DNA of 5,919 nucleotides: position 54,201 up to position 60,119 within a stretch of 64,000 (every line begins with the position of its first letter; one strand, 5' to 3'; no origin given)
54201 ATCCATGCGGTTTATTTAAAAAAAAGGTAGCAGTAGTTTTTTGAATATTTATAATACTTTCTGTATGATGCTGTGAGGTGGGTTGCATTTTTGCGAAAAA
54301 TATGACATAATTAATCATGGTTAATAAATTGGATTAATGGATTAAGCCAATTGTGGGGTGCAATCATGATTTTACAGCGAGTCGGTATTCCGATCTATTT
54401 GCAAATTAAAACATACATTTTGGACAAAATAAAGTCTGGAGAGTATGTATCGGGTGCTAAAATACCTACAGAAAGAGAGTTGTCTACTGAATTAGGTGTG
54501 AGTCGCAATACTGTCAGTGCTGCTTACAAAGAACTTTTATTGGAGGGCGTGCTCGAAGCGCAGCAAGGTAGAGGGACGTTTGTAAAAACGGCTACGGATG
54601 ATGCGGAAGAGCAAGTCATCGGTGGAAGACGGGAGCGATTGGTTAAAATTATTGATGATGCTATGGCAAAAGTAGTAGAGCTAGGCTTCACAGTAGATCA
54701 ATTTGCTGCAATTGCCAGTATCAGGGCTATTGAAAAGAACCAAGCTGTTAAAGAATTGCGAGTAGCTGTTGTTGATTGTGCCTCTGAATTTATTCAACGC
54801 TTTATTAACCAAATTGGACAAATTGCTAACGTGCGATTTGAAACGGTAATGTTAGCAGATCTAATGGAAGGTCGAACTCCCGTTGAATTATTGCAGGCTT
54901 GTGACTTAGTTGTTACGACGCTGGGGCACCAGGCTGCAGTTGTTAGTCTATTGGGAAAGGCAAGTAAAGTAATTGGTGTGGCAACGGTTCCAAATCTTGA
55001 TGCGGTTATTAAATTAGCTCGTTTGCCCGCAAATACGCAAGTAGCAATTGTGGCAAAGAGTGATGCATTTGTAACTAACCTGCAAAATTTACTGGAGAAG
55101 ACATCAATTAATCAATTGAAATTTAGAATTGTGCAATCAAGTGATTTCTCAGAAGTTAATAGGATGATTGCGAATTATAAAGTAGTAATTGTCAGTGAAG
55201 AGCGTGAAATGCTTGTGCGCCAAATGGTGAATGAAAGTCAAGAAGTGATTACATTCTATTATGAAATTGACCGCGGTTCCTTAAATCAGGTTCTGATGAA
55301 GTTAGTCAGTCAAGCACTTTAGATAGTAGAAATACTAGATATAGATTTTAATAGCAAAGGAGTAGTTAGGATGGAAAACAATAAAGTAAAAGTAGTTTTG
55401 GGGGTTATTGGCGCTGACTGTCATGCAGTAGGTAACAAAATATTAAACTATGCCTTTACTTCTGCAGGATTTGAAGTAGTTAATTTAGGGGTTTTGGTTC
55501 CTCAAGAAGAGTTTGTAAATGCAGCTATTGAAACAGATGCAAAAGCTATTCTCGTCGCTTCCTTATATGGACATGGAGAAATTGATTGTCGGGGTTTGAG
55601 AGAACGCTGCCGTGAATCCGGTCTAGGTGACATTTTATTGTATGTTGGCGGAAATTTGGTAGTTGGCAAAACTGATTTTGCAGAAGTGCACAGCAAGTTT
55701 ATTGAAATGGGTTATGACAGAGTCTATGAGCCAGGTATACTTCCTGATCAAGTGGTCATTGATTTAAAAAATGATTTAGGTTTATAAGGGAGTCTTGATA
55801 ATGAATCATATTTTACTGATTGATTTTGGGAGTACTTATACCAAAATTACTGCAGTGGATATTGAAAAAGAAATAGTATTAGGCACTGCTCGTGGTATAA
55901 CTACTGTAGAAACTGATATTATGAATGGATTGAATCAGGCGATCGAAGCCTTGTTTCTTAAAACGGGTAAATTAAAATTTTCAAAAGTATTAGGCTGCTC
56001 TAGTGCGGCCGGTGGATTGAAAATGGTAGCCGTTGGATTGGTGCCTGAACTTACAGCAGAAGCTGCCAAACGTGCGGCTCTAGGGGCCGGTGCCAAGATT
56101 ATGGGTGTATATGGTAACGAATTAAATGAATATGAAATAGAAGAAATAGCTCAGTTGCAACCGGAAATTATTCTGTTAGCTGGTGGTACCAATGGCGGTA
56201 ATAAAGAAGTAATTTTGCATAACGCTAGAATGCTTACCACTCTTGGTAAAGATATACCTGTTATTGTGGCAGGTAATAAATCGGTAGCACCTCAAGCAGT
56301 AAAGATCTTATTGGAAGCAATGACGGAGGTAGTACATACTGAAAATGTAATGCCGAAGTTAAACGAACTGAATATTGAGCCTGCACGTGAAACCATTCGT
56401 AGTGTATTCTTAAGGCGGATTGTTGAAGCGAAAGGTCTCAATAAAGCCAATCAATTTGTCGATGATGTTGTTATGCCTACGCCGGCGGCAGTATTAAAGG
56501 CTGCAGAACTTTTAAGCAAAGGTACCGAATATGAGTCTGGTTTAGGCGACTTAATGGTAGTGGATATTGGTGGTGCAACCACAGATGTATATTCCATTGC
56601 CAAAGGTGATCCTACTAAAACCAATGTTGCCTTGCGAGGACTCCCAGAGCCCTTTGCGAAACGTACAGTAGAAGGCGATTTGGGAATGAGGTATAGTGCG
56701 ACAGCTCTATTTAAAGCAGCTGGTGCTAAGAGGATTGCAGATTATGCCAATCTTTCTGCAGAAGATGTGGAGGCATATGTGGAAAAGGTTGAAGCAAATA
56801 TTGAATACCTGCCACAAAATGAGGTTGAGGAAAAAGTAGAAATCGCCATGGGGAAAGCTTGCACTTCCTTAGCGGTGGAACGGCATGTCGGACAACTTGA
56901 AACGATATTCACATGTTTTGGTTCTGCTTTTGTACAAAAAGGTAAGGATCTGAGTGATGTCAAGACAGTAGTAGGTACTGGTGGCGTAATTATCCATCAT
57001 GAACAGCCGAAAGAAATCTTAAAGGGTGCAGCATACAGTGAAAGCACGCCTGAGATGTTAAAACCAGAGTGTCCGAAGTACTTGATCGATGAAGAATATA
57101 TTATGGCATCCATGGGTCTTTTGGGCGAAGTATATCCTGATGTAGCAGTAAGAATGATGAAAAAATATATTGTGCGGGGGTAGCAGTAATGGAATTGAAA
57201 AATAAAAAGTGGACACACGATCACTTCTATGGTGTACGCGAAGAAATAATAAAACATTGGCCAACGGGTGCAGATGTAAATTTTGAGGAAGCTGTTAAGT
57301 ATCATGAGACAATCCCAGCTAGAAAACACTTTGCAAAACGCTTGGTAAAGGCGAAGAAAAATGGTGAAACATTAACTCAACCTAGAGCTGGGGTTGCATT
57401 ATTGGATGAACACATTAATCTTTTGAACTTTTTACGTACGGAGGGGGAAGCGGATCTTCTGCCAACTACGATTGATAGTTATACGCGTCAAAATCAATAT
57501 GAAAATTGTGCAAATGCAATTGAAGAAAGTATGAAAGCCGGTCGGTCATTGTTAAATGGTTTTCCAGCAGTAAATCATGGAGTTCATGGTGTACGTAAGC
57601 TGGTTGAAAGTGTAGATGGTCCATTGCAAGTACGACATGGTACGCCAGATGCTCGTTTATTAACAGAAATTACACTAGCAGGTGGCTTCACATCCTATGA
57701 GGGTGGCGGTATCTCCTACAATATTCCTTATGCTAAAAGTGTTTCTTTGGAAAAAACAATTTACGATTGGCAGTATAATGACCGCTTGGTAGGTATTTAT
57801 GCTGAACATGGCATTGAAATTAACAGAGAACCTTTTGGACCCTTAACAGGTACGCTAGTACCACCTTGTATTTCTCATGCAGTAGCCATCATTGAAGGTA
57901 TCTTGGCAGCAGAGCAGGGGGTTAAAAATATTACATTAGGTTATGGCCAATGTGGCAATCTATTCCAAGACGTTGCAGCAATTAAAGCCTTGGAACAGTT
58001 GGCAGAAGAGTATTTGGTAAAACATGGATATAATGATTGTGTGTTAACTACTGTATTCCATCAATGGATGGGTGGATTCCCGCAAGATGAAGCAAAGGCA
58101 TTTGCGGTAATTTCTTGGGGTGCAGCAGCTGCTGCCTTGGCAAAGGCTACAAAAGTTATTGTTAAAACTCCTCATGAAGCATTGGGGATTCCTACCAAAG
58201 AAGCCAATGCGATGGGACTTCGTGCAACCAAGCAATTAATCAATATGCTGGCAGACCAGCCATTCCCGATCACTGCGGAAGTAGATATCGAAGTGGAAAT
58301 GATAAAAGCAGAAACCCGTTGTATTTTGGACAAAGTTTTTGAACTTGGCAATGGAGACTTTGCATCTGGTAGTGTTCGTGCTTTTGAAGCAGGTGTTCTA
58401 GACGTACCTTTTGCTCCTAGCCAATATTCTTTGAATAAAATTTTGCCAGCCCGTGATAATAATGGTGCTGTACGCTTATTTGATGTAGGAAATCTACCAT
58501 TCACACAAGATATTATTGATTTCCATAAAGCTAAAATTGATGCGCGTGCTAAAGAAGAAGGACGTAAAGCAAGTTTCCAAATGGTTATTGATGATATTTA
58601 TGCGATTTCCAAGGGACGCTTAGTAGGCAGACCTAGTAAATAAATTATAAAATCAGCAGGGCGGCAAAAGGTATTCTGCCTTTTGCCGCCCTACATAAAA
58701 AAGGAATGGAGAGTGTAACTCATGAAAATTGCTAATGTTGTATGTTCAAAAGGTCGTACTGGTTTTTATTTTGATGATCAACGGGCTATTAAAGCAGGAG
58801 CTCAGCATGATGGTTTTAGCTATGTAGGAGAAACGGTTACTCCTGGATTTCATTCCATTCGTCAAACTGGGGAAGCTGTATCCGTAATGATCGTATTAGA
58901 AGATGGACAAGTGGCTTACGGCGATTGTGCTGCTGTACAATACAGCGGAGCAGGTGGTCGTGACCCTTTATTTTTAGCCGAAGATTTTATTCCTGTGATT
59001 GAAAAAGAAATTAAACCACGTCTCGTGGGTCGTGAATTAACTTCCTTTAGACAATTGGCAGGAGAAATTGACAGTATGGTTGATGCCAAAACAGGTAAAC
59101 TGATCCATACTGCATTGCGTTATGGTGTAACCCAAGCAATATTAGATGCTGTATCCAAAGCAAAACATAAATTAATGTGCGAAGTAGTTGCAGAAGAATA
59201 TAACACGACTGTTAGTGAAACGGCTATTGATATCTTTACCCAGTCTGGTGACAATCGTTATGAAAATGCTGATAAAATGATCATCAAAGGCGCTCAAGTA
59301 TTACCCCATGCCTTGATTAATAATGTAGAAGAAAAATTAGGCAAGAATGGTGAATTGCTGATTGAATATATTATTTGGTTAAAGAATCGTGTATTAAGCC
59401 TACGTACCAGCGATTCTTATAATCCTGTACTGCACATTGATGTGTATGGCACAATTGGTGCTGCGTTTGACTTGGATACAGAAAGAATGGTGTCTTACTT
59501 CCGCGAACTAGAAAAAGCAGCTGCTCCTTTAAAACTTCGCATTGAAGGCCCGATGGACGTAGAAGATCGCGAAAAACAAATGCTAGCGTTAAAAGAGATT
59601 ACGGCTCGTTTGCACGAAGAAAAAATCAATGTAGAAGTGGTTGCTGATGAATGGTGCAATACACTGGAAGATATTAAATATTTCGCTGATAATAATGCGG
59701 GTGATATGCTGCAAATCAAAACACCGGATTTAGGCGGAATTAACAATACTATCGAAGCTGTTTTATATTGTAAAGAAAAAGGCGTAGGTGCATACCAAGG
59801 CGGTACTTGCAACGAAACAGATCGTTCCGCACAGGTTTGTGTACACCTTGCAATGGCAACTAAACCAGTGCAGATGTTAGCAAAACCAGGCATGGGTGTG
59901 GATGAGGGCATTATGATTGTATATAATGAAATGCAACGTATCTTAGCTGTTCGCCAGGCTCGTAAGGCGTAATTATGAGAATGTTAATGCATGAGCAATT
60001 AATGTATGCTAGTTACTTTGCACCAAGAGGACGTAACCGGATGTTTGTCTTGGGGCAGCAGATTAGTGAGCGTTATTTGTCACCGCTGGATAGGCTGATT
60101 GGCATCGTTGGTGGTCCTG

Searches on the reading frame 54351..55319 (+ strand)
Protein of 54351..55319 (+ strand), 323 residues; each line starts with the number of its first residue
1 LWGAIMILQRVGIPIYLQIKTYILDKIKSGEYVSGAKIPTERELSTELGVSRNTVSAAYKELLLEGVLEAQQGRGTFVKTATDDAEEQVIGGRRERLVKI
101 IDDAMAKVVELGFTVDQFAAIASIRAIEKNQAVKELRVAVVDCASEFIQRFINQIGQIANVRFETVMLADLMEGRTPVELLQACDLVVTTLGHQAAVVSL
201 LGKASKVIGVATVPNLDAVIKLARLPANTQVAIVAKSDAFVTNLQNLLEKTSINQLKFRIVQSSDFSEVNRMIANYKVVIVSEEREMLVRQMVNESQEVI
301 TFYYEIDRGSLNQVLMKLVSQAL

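Call 47: search_protein_families(library=pfam, proteins=[window:54351-55319:+], max_evalue=0.001)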
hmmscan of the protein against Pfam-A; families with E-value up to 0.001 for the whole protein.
window:54351-55319:+ (323 aa): 2 families
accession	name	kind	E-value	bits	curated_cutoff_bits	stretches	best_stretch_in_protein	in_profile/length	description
PF00392.27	GntR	-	1.2e-19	70.1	27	1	16-78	2-64/64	Bacterial regulatory proteins, gntR family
PF13545.12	HTH_Crp_2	-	0.00078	19.8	27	0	40-74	24-57/70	Crp-like helix-turn-helix domain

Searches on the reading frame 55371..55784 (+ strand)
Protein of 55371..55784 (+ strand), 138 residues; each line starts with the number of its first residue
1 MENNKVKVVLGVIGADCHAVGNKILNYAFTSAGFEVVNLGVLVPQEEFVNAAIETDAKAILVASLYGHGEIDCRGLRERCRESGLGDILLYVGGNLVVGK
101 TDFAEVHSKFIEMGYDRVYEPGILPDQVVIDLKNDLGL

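Call 47: search_protein_families(library=pfam, proteins=[window:55371-55784:+], max_evalue=0.001)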
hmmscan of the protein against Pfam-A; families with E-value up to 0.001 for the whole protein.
window:55371-55784:+ (138 aa): 1 family
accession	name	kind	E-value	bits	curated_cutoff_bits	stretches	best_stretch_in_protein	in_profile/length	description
PF02310.24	B12-binding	-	8.3e-13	48.7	32.1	1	7-98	2-92/121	B12 binding domain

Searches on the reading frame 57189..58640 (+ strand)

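Call 47: search_protein_families(library=pfam, proteins=[window:57189-58640:+], max_evalue=0.001)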
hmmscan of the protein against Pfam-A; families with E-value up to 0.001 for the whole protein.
window:57189-58640:+ (484 aa): 1 family
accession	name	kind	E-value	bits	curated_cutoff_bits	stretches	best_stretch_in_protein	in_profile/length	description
PF06368.17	Met_asp_mut_E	-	3.4e-231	767.8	26.6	1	42-482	1-441/441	Methylaspartate mutase E chain (MutE)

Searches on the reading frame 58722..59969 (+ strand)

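Call 47: search_protein_families(library=pfam, proteins=[window:58722-59969:+], max_evalue=0.001)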
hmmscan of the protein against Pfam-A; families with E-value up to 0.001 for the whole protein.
window:58722-59969:+ (416 aa): 3 families
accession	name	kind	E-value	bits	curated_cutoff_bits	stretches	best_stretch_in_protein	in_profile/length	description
PF07476.17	MAAL_C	-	7.1e-121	402.5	27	1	164-412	2-248/249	Methylaspartate ammonia-lyase C-terminus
PF05034.18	MAAL_N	-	3.4e-75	251.5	27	1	1-161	1-159/159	Methylaspartate ammonia-lyase N-terminus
PF13378.12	MR_MLE_C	-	3e-11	43.9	29.4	1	273-385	74-176/219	Enolase C-terminal domain-like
